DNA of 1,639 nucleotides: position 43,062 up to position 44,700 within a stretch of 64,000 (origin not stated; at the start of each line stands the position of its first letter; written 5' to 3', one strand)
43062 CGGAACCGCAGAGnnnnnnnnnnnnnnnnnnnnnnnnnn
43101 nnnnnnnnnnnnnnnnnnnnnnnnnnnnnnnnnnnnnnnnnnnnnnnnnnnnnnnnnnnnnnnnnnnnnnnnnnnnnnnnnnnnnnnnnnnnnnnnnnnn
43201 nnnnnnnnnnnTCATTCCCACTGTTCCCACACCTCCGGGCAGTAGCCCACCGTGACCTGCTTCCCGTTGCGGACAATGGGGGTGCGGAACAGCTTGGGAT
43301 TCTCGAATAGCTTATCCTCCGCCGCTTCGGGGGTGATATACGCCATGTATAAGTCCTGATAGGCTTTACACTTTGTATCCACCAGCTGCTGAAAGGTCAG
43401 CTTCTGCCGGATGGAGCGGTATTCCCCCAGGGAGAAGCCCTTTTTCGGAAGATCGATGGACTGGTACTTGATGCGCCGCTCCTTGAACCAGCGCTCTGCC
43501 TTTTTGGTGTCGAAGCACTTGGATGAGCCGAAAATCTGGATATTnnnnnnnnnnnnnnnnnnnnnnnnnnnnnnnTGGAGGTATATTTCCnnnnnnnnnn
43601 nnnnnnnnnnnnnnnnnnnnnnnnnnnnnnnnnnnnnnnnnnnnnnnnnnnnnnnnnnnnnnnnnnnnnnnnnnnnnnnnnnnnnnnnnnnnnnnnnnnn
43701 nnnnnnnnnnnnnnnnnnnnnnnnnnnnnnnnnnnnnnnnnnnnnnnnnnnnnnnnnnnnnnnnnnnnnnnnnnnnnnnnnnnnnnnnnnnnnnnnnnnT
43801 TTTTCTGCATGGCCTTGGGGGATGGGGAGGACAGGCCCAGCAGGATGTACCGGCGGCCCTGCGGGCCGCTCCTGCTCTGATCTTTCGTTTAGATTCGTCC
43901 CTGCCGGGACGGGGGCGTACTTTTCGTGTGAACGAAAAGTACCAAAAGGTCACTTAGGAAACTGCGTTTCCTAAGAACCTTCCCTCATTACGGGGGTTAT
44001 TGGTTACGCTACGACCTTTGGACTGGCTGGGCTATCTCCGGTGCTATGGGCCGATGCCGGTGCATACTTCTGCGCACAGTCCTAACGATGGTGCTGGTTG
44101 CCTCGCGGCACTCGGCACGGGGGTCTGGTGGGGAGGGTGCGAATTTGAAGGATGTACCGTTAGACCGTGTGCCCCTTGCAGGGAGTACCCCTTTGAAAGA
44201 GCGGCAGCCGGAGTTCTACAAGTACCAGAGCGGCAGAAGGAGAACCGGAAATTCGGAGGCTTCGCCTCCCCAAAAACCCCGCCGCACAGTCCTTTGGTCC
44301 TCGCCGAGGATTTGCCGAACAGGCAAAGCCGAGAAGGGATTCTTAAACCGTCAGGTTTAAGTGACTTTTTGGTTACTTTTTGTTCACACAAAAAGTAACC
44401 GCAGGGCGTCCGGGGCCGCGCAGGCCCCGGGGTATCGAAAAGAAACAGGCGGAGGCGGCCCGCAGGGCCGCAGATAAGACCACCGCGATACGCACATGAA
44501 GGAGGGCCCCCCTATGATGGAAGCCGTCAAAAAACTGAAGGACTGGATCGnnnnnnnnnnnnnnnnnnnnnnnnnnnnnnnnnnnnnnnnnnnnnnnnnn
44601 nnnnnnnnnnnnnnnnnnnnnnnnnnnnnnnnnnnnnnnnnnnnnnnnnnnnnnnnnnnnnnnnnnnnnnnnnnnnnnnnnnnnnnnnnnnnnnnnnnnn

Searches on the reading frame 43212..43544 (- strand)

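Call 106: search_protein_families(library=pfam, max_evalue=0.001, proteins=[window:43212-43544:-])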
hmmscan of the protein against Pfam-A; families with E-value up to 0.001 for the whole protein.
window:43212-43544:- (110 aa): 1 family
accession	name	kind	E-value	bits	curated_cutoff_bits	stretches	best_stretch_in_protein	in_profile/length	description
PF03960.21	ArsC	-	6.3e-10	39.7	24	1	5-108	1-78/79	ArsC family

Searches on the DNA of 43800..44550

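Call 8: search_rna_families(source=window, start=43800, end=44550, threshold=evalue, max_evalue=10, show_alignments=3)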
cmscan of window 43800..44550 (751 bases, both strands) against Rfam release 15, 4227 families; matches with E-value up to 10: 3.
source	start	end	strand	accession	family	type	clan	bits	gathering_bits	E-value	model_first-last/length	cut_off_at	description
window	44364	44407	+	RF03403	mir-5366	Gene; miRNA;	-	14.8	73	5.4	15-57/71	no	mir-5366 microRNA precursor family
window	43886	43921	+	RF02977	THF-II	Cis-reg;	-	14.6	41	6.6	2-35/39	no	THF-II riboswitch (folE RNA)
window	44510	44546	+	RF01135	sR24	Gene; snRNA; snoRNA; CD-box;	-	13.5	36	4.4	1-55/55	no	Small nucleolar RNA sR24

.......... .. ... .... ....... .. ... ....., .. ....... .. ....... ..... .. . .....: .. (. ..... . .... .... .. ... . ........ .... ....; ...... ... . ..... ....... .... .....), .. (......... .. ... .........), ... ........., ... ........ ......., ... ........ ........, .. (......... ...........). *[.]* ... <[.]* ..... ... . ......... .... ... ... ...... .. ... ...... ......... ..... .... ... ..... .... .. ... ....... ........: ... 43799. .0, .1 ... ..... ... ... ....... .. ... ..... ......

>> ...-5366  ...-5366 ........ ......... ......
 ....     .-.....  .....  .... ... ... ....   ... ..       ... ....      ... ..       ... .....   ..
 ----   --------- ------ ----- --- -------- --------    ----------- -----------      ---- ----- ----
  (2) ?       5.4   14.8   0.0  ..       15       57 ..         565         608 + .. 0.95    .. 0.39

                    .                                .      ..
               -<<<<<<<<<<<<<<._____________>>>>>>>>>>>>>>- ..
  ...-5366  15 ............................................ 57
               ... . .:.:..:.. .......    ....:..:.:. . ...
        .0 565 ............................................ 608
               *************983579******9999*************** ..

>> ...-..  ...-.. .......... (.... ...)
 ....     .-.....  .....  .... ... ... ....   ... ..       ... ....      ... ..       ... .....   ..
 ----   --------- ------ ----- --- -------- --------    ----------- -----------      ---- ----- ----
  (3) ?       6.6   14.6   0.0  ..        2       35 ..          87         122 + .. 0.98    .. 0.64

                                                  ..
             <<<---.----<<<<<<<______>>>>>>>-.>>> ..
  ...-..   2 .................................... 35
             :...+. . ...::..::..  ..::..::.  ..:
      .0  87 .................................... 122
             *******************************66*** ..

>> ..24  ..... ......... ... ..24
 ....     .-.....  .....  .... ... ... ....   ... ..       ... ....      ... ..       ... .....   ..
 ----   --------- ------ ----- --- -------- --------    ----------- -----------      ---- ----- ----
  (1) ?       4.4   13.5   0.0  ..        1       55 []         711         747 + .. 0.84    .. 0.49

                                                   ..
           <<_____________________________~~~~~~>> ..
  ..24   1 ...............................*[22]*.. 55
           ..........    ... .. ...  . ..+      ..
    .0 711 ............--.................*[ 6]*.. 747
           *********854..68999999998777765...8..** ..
